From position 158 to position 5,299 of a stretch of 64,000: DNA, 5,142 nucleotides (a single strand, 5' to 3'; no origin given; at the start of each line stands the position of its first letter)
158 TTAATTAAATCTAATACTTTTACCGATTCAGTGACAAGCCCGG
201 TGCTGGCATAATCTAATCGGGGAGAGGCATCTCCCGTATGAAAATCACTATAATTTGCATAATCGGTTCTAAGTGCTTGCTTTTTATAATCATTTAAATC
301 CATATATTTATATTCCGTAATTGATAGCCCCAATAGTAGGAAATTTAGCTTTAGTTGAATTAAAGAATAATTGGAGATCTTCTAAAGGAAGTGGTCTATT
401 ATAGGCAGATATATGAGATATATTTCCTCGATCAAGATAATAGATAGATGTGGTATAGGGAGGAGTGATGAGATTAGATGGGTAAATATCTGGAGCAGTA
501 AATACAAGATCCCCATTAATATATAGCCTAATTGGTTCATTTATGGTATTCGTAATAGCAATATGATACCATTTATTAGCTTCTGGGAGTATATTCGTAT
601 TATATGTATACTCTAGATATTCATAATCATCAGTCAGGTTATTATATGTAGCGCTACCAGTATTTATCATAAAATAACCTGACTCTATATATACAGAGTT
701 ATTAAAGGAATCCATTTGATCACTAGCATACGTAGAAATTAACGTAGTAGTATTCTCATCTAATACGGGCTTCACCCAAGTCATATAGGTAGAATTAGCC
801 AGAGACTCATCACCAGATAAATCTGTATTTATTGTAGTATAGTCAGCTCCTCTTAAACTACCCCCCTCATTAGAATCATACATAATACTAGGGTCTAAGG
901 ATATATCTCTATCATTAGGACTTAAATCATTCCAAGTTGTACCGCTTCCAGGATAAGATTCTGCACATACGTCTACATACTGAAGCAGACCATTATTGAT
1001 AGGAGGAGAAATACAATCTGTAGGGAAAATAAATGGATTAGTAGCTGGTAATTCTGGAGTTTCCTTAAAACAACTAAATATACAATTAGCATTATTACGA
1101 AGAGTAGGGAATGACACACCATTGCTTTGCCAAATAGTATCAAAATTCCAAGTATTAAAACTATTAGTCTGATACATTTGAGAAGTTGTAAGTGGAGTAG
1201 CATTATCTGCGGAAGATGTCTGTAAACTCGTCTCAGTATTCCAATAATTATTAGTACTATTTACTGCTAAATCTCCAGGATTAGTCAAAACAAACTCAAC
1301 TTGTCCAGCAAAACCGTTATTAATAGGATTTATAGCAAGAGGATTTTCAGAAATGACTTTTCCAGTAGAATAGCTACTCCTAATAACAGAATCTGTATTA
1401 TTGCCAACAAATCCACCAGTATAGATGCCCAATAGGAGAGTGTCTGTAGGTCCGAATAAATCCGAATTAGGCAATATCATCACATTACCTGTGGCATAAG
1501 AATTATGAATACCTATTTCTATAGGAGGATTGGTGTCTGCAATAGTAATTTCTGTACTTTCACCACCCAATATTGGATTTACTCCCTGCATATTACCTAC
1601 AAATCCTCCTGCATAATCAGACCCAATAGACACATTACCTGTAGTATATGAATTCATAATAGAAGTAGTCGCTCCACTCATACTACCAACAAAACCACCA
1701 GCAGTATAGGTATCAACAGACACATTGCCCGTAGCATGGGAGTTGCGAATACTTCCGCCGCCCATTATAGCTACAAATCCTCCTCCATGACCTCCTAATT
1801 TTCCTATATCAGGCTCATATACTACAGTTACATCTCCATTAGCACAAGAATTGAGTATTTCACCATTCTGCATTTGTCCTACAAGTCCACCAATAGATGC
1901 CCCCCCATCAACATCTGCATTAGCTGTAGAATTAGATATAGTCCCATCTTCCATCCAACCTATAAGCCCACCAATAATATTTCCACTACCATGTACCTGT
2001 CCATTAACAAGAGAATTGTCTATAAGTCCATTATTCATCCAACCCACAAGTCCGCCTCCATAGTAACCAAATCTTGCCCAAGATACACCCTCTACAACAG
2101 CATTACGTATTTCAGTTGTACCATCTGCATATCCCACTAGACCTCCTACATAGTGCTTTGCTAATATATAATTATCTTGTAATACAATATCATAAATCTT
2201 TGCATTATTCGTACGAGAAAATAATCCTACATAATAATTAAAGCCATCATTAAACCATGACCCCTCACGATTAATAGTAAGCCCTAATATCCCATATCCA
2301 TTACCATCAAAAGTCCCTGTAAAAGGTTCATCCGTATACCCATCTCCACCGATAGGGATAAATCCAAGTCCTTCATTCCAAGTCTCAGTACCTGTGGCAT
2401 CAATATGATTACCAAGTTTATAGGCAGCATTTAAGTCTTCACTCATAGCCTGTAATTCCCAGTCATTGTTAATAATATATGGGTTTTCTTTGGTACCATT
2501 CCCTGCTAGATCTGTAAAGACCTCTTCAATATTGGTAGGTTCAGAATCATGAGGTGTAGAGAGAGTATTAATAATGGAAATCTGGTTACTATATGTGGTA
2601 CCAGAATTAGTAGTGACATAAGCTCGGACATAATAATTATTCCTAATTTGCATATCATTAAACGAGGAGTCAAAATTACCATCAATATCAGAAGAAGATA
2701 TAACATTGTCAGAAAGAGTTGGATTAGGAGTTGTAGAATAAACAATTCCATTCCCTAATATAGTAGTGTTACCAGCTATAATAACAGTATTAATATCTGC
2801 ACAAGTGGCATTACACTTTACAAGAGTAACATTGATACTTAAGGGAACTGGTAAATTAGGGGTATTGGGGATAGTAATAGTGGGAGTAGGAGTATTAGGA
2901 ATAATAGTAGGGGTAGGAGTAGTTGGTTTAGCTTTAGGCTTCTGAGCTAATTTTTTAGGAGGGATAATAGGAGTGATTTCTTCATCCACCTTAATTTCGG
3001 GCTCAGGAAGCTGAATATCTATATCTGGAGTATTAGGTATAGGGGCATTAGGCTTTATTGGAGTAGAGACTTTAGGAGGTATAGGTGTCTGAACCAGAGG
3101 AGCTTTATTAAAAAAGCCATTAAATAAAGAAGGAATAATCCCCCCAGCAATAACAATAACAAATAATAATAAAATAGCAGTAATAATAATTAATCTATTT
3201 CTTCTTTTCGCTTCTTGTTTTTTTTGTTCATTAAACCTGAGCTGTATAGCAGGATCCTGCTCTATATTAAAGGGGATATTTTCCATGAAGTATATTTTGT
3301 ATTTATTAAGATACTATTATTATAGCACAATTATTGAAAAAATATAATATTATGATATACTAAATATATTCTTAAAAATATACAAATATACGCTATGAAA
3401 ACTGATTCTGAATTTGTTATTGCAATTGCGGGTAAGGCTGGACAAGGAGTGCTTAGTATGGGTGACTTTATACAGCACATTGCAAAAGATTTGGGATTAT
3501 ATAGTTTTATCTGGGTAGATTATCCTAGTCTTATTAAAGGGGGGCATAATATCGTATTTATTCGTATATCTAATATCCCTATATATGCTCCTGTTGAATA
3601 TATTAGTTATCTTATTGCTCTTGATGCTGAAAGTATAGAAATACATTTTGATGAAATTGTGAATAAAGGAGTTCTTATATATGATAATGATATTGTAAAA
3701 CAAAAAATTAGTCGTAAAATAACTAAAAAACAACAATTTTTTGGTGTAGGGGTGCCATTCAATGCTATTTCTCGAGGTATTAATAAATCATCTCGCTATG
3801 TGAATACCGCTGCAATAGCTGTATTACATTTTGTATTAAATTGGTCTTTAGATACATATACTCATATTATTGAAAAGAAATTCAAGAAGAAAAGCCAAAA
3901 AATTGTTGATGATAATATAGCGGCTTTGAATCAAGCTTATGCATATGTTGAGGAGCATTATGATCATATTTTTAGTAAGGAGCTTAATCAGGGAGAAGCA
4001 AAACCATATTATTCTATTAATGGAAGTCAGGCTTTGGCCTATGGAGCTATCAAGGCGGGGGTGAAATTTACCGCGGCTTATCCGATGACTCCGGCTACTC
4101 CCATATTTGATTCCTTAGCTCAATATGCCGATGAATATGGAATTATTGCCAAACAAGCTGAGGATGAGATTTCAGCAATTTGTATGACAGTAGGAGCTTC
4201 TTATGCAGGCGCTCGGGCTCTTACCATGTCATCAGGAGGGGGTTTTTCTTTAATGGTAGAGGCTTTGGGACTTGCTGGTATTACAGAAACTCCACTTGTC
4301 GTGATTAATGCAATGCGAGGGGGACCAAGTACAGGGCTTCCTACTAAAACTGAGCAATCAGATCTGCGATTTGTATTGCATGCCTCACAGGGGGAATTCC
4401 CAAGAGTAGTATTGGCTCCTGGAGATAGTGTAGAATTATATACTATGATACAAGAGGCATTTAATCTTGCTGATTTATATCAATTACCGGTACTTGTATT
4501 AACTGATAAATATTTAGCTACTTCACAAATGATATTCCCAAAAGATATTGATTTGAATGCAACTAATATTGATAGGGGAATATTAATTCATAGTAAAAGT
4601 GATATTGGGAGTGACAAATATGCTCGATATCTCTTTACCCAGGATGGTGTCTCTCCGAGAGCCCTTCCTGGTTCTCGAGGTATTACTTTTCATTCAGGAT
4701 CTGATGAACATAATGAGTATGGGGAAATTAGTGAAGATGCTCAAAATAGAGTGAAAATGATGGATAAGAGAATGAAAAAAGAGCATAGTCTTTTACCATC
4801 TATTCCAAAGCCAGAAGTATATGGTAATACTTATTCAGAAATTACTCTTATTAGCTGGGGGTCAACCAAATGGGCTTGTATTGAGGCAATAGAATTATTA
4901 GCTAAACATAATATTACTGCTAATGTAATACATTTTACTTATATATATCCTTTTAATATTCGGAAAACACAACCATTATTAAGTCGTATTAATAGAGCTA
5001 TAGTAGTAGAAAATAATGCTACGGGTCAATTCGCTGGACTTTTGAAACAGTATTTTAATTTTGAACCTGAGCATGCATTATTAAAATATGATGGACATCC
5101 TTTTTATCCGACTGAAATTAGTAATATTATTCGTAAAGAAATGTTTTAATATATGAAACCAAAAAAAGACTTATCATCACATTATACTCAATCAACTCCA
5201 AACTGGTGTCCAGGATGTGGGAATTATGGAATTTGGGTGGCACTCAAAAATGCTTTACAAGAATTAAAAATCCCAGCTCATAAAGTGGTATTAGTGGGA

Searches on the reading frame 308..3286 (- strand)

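Call 42: search_protein_families(library=pfam, proteins=[window:308-3286:-], max_evalue=0.001)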
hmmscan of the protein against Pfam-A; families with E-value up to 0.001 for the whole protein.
window:308-3286:- (992 aa): 2 families
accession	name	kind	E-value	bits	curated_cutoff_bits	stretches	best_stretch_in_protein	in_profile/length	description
PF07581.17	Glug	-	2.5e-18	65.6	20.5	0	378-400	3-25/28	The GLUG motif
PF13385.13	Laminin_G_3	-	6.1e-09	36.6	27.6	1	814-936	4-110/151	Concanavalin A-like lectin/glucanases superfamily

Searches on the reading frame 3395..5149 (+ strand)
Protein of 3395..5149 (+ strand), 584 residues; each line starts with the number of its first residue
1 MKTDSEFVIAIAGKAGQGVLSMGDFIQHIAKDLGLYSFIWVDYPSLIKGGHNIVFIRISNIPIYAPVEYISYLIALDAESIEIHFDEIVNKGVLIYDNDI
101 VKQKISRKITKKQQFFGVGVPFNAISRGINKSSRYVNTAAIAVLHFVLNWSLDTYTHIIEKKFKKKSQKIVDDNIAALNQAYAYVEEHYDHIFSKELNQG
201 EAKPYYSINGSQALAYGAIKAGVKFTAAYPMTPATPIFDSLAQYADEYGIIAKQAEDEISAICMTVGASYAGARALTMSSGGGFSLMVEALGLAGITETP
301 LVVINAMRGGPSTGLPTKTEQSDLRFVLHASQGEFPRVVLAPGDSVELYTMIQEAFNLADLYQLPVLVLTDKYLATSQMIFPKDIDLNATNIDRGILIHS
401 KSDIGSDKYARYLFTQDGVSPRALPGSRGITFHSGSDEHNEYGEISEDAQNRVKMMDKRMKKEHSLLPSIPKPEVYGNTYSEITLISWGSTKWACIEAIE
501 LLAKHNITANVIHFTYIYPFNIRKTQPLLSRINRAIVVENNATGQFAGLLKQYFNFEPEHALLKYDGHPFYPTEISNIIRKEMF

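Call 8: search_protein_families(library=pfam, proteins=[window:3395-5149:+], max_evalue=0.01)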
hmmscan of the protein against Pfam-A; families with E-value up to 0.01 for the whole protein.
window:3395-5149:+ (584 aa): 4 families
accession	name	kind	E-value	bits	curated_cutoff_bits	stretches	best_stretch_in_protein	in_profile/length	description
PF01855.24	POR_N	-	1.5e-55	188.9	27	1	217-457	2-230/231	Pyruvate flavodoxin/ferredoxin oxidoreductase, thiamine diP-bdg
PF01558.24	POR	-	2.8e-26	93.2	27.4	1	15-183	1-173/173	Pyruvate ferredoxin/flavodoxin oxidoreductase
PF02780.25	Transketolase_C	-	1.7e-08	34.9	25.9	1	481-543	10-72/124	Transketolase, C-terminal domain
PF02776.23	TPP_enzyme_N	-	0.0006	20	26.8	1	209-314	2-106/119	Thiamine pyrophosphate enzyme, N-terminal TPP binding domain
